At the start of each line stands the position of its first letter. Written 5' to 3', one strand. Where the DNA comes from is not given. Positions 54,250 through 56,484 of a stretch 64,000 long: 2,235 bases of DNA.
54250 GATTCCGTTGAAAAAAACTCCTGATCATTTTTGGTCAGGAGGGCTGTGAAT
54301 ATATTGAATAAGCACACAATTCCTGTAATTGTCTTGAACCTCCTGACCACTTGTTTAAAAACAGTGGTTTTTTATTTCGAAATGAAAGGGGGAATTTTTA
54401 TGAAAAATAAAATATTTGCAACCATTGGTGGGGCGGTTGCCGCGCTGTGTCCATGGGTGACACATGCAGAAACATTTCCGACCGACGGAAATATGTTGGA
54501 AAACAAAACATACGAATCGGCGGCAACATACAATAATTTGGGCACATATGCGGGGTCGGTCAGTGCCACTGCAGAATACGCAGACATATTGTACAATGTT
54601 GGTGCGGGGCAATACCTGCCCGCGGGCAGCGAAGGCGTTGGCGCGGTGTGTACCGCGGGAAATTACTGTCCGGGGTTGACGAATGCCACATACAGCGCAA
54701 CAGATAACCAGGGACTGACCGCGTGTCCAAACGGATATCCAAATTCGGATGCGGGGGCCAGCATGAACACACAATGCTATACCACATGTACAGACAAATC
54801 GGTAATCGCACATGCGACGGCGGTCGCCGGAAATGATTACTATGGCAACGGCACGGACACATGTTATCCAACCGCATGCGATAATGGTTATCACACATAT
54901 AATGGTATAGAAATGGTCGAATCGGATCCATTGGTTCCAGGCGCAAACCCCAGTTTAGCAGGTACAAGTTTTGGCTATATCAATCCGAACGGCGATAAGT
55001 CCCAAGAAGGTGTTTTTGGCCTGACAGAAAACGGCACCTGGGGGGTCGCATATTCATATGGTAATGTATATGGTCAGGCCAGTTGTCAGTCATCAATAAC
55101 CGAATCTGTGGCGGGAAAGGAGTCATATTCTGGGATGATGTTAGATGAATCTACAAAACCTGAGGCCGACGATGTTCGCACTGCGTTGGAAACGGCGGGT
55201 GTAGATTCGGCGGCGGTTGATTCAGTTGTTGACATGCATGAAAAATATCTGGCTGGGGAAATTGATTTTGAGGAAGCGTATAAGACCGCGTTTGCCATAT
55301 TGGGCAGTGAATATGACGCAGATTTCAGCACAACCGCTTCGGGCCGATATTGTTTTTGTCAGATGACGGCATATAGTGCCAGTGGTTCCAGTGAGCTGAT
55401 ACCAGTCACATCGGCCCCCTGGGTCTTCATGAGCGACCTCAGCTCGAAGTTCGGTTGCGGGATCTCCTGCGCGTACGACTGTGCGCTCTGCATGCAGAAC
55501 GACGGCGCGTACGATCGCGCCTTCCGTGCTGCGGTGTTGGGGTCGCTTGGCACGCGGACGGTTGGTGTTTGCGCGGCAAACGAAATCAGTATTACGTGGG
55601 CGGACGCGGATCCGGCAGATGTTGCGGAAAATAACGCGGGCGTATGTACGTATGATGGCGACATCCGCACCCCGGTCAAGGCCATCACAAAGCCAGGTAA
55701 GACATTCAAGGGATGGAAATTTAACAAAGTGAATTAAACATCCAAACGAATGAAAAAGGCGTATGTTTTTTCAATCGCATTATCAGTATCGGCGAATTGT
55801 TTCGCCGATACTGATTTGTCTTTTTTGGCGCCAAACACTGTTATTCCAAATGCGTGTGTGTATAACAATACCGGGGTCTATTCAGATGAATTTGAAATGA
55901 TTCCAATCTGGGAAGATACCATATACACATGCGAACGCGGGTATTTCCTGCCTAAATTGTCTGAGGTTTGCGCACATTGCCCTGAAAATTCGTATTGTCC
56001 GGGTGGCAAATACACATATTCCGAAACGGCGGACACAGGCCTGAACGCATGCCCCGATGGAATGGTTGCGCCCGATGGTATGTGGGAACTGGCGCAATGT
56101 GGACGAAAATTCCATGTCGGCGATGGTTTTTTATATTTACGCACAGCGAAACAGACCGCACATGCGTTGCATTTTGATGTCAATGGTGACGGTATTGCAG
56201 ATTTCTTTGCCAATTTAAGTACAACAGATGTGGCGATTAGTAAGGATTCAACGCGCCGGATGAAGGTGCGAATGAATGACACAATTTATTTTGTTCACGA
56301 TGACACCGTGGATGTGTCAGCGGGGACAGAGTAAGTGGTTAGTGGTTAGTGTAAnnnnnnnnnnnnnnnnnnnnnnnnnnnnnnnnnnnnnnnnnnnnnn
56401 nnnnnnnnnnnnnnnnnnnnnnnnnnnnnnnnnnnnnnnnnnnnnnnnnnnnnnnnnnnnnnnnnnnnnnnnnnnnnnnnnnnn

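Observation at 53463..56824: Two-gene Cys-rich cassette bracketed by a ~440-bp segmental duplication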

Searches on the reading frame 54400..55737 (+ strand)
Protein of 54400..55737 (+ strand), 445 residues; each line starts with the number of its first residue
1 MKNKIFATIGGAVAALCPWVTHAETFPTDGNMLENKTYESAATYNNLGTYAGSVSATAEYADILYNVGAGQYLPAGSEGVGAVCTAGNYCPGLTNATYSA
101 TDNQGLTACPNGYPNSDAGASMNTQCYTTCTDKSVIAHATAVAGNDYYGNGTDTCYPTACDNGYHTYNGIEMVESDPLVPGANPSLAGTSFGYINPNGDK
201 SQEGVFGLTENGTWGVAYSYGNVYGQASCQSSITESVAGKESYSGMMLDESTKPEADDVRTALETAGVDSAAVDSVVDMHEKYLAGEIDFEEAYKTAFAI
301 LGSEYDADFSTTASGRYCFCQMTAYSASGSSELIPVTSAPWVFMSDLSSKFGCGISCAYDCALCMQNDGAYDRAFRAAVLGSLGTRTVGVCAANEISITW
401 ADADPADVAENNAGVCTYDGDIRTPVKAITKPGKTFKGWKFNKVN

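Call 7: search_protein_families(library=pfam, proteins=[window:54400-55737:+], max_evalue=0.1)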
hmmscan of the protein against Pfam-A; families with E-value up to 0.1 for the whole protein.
window:54400-55737:+ (445 aa): 2 families
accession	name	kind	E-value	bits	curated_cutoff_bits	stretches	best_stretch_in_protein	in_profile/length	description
PF14747.11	DUF4473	-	0.021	15.8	25.9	1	254-289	2-41/78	Domain of unknown function (DUF4473)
PF19137.5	DUF5820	-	0.079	13.8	33.7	0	258-295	65-102/117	Family of unknown function (DUF5820)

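Call 8: search_protein_families(library=ncbifam, proteins=[window:54400-55737:+], max_evalue=0.1)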
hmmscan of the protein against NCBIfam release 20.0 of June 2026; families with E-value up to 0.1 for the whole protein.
window:54400-55737:+ (445 aa): 0 families

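Call 42: find_homologous_proteins(query=window:54400-55734:+)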
Query window:54400-55734:+ (445 aa): 215 proteins with E <= 0.001 among 8000 candidates; the best 120 are listed.
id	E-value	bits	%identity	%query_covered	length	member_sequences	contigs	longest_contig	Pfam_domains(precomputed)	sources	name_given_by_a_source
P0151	4.0e-247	839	84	100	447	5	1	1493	-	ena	-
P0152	4.8e-244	829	83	100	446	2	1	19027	-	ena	-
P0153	4.8e-239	812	83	100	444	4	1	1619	-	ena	-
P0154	2.4e-237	807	82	100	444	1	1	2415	-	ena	-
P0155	2.8e-236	803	83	98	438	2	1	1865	-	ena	-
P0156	1.2e-234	798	83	98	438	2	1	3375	-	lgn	-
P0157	1.1e-233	794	81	100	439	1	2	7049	-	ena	-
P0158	3.7e-230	783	81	98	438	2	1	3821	-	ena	-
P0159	2.9e-228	777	79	100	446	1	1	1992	-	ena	-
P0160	5.4e-226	769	78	100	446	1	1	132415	-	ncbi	-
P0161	2.5e-204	698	74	100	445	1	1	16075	-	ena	-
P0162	4.9e-202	690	72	100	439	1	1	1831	-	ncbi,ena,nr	ncbi:MAG: hypothetical protein J6S12_04715 [Alphaproteobacteria bacterium]|nr:hypothetical protein [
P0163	4.0e-199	681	73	100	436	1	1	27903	-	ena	-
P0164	5.2e-199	680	73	100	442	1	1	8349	-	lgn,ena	-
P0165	8.0e-197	673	73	98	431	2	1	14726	-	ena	-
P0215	3.1e-112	394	39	84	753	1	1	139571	PF09479.17,PF24634.2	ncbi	-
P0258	2.5e-78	282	43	85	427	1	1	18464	PF09479.17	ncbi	-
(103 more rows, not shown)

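Call 43: find_encoding_contigs(protein=P0152, flank=10000, max_places=3)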
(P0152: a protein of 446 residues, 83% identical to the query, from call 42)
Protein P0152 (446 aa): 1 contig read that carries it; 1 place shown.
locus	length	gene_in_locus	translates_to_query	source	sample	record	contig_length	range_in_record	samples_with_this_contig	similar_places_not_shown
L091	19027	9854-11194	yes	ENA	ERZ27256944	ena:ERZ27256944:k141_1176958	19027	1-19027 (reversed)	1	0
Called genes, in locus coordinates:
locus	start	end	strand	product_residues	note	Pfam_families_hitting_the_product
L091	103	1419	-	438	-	-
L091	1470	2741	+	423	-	-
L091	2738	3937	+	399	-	-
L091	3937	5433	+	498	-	-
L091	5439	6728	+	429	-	-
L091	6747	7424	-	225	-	PF00929:RNase_T, PF13482:RNase_H_2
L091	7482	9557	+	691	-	PF00580:UvrD-helicase, PF01443:Viral_helicase1 (faint), PF13245:AAA_19, PF13604:AAA_30 (faint), PF13361:UvrD_C, PF13538:UvrD_C_2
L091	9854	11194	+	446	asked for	-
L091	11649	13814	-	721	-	-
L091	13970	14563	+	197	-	PF09411:PagL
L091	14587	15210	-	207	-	-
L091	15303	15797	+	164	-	PF01988:VIT1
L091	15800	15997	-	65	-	-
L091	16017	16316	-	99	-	-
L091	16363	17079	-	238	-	-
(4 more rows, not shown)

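Call 44: find_encoding_contigs(protein=P0157, flank=10000, max_places=3)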
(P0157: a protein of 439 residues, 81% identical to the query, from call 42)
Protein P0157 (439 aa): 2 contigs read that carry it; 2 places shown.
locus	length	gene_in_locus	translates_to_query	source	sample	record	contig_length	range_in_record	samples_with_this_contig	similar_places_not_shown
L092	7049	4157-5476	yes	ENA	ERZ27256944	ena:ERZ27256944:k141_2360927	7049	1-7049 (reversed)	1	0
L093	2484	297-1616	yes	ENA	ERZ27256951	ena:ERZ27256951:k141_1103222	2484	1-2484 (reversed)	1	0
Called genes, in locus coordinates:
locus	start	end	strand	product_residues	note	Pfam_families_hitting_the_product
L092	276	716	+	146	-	PF01196:Ribosomal_L17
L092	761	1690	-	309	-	-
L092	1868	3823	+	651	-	-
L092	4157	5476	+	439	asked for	-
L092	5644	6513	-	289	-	PF25025:EF-Ts_N (weak), PF00889:EF_TS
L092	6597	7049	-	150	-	?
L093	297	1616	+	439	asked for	-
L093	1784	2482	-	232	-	?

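Call 65: predict_structure(alignment_id=A4)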
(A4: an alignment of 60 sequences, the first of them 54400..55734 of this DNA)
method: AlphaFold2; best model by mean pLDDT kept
length: 445 residues; sequences in the alignment: 60
mean_pLDDT: 81.4   pTM: 0.60
mean pLDDT of the five models: 81.4, 79.9, 76.6, 76.1, 75.1
residues with pLDDT >= 90: 168; 70-90: 200; 50-70: 48; < 50: 29
segments of 3 or more residues with pLDDT < 50: 1-21, 55-59
pLDDT, mean of each block of 10 residues (from residue 1): 29 34 63 63 62 48 69 83 87 81 90 81 82 82 75 73 76 84 92 95 96 96 97 94 93 92 91 90 93 97 88 90 91 85 91 94 97 97 81 76 81 72 78 81 58
secondary structure, 60 per line:
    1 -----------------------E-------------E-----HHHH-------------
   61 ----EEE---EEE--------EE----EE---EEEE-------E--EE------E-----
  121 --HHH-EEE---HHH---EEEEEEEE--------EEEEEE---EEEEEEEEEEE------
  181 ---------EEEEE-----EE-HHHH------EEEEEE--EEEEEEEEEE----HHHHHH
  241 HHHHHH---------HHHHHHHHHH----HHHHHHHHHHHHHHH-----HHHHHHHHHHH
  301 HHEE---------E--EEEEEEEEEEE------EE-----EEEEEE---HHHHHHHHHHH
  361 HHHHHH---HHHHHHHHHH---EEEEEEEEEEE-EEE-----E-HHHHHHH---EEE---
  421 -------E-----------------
elements in order: H44-47 E65-67 E71-73 E93-96 E127-129 E139-146 E155-160 E164-174 E190-194 H203-206 E213-218 E221-230 H235-246 H256-265 H270-284 H290-302 E317-327 E341-346 H350-366 H370-379 E383-393 E395-397 H405-411 E415-417

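Call 68: fold_search(model_id=the predicted structure, library=pdb)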
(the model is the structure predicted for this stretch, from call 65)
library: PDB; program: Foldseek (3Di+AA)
matches with E <= 10: 58; with E <= 0.001: 0
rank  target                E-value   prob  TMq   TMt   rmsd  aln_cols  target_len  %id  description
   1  2x11_A                6.6e-02  0.20  0.10  0.09  21.1       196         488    8  Crystal structure of the complete EphA2 ectodomain in complex with ephrin A5 receptor binding domain (released 2010-03-16)
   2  5yx3_A                1.7e-01  0.02  0.08  0.11  16.3       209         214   10  Chalcone isomerase from the Antarctic vascular plant Deschampsia Antarctica (DaCHI1) (released 2018-02-21)
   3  7k7j_A                6.8e-01  0.14  0.10  0.11  18.9       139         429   14  EphB6 receptor ectodomain (released 2021-04-07)
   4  4m4p_A                9.0e-01  0.07  0.09  0.08  23.3       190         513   12  Crystal structure of EPHA4 ectodomain (released 2013-10-30)
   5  8szg_A                1.4e+00  0.16  0.09  0.05   9.5        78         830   14  Cryo-EM structure of cinacalcet-bound human calcium-sensing receptor CaSR-Gq complex in lipid nanodiscs (released 2024-02-07)
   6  9vqm_B                2.4e+00  0.02  0.09  0.06  18.3       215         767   12  Cryo-EM structure of Elapor1WT in tetrameric form (released 2025-07-23)
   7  5wl7                  2.4e+00  0.02  0.07  0.13  15.6       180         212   10  Crystal structure of chalcone isomerase engineered from ancestral inference (ancCHI*) (released 2018-05-09)
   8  2pop_C                2.7e+00  0.01  0.08  0.10  20.0       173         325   13  The Crystal Structure of TAB1 and BIR1 complex (released 2007-07-03)
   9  4rgw_A                2.9e+00  0.01  0.08  0.09  24.1       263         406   10  Crystal Structure of a TAF1-TAF7 Complex in Human Transcription Factor IID (released 2014-12-03)
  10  8tv5_F                3.1e+00  0.28  0.08  0.12   4.6        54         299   20  Structure of the EphA2 LBDCRD bound to FabS1CE_L1 in a 2:1 (EphA2 to Fab) ratio (released 2024-09-11)
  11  8z9d_Oo               3.4e+00  0.01  0.06  0.08  26.1       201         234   15  cryo-EM structure of PSII-LHCII megacomplex from spinach (released 2024-11-13)
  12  3wvf_B                3.9e+00  0.01  0.06  0.06  17.9       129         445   10  Crystal structure of YidC from Escherichia coli (released 2014-12-17)
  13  4bps                  4.1e+00  0.01  0.06  0.07  16.4       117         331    9  Crystal structure of Chorismatase at 1.08 Angstrom resolution. (released 2013-09-18)
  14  5nzz_B                4.3e+00  0.01  0.08  0.09  21.0       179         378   10  Crystal structure of phosphorylated p38aMAPK in complex with TAB1 (released 2018-05-30)
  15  2pop_A                4.6e+00  0.01  0.07  0.09  20.7       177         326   11  The Crystal Structure of TAB1 and BIR1 complex (released 2007-07-03)
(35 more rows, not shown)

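Call 85: search_protein_families(library=pfam, proteins=[P0215, P0258, window:54400-55734:+], max_evalue=1)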
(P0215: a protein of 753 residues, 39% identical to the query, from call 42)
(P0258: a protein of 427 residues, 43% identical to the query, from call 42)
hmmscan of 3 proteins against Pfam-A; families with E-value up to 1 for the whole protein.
P0215 (753 aa): 4 families
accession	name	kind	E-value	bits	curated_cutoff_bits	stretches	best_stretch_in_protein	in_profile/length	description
PF24634.1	DUF7631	-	4.2e-07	30.8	27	2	55-71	3-19/50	Domain of unknown function (DUF7631)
PF09479.16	Flg_new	-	1.7e-06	28.5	27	1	715-750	6-39/65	Listeria-Bacteroides repeat domain (List_Bact_rpt)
PF12917.13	YfbR-like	-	0.13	12.4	25.9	0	106-131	32-57/182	5'-deoxynucleotidase YfbR-like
PF23319.1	CobW_C_DAAF9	-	0.27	11.6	27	0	475-499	37-61/69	DAAF9 CobW_C-like domain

P0258 (427 aa): 2 families
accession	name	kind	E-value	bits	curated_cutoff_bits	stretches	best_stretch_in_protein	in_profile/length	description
PF09479.16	Flg_new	-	1.2e-06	29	27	1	389-424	7-39/65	Listeria-Bacteroides repeat domain (List_Bact_rpt)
PF10336.14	DUF2420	-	0.032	14.7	23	1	232-292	13-77/108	Protein of unknown function (DUF2420)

window:54400-55734:+ (445 aa): 3 families
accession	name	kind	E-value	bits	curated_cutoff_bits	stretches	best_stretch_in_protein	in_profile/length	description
PF14747.11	DUF4473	-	0.021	15.8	25.9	1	254-289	2-41/78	Domain of unknown function (DUF4473)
PF19137.5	DUF5820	-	0.079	13.8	33.7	1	258-295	65-102/117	Family of unknown function (DUF5820)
PF09479.16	Flg_new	-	0.17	12.5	27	1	416-440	16-39/65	Listeria-Bacteroides repeat domain (List_Bact_rpt)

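Call 97: fold_search(model_id=the predicted structure, library=viral)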
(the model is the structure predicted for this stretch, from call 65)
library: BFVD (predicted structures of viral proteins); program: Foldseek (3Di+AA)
matches with E <= 10: 73; with E <= 0.001: 0
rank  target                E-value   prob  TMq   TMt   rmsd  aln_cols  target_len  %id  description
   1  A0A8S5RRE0            5.3e-01  0.01  0.05  0.06  33.4       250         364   14  Uncharacterized protein [Siphoviridae sp. ctwNf2]
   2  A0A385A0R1            7.1e-01  0.01  0.07  0.04  24.1       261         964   11  (no name in the UniProt tables at hand)
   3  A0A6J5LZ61            7.5e-01  0.02  0.08  0.09  27.0       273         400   13  Uncharacterized protein [uncultured Caudovirales phage]
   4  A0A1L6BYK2            1.0e+00  0.03  0.06  0.14  19.0       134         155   12  Uncharacterized protein [Mycobacterium phage MrMagoo]
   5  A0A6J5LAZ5            1.2e+00  0.01  0.07  0.08  25.9       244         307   13  Uncharacterized protein [uncultured Caudovirales phage]
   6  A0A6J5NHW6            1.6e+00  0.00  0.05  0.03  25.7       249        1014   10  Uncharacterized protein [uncultured Caudovirales phage]
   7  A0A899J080            1.8e+00  0.02  0.06  0.16  19.5       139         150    9  (no name in the UniProt tables at hand)
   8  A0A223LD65            1.9e+00  0.01  0.07  0.04  24.2       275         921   10  Uncharacterized protein [Bacillus phage PBS1]
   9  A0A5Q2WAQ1            2.7e+00  0.01  0.07  0.07  21.5       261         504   15  (no name in the UniProt tables at hand)
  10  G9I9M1                2.8e+00  0.02  0.05  0.09  18.0       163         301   10  (no name in the UniProt tables at hand)
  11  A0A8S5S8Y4            2.8e+00  0.02  0.08  0.15  19.9       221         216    4  Uncharacterized protein [Phage sp. ctGns7]
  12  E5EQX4                3.0e+00  0.18  0.11  0.43   4.9        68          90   13  (no name in the UniProt tables at hand)
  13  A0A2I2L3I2            3.2e+00  0.00  0.08  0.08  23.6       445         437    8  Uncharacterized protein [Orpheovirus IHUMI-LCC2]
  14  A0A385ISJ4            3.4e+00  0.01  0.04  0.06  16.7        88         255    8  (no name in the UniProt tables at hand)
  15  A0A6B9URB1            3.6e+00  0.08  0.12  0.07  13.6        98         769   18  (no name in the UniProt tables at hand)
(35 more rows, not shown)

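Call 98: search_solved_structures(query=A4, max_evalue=1)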
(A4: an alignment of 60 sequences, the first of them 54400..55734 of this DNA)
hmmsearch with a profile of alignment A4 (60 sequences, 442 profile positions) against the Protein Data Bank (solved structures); distinct sequences matched with E-value up to 1: 0.

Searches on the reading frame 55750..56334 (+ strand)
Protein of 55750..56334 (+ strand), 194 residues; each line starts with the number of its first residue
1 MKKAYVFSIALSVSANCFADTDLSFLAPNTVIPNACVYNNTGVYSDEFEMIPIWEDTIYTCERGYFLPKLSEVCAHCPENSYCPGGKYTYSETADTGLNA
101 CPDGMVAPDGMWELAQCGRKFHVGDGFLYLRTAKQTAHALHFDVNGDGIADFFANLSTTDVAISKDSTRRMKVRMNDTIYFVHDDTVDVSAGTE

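Call 7: search_protein_families(library=pfam, proteins=[window:55750-56334:+], max_evalue=0.1)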
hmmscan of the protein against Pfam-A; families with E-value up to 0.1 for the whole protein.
window:55750-56334:+ (194 aa): 0 families

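Call 8: search_protein_families(library=ncbifam, proteins=[window:55750-56334:+], max_evalue=0.1)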
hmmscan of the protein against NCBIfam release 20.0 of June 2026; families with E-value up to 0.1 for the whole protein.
window:55750-56334:+ (194 aa): 1 family
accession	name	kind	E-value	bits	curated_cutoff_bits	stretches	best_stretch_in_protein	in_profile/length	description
NF000296.1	Sul3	exception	0.053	13.1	475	1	124-166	16-61/263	sulfonamide-resistant dihydropteroate synthase Sul3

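Call 61: predict_structure(protein=window:55750-56331:+)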
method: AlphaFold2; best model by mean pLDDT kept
length: 194 residues; sequences in the alignment: 1
mean_pLDDT: 31.1   pTM: 0.23
mean pLDDT of the five models: 31.1, 30.2, 27.6, 27.5, 25.3
residues with pLDDT >= 90: 0; 70-90: 0; 50-70: 14; < 50: 180
segments of 3 or more residues with pLDDT < 50: 1-166, 184-194
pLDDT, mean of each block of 10 residues (from residue 1): 23 27 31 29 24 24 25 30 25 23 24 25 27 25 35 43 47 53 46 37
secondary structure, 60 per line:
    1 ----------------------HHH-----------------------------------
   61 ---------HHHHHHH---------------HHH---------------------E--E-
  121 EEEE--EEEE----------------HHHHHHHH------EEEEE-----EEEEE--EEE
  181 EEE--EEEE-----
elements in order: H70-76 E121-124 E127-130 H147-154 E161-165 E171-175 E178-183 E186-189

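Call 85: search_protein_families(library=pfam, proteins=[window:55750-56331:+], max_evalue=1)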
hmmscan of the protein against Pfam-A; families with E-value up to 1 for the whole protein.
window:55750-56331:+ (194 aa): 0 families
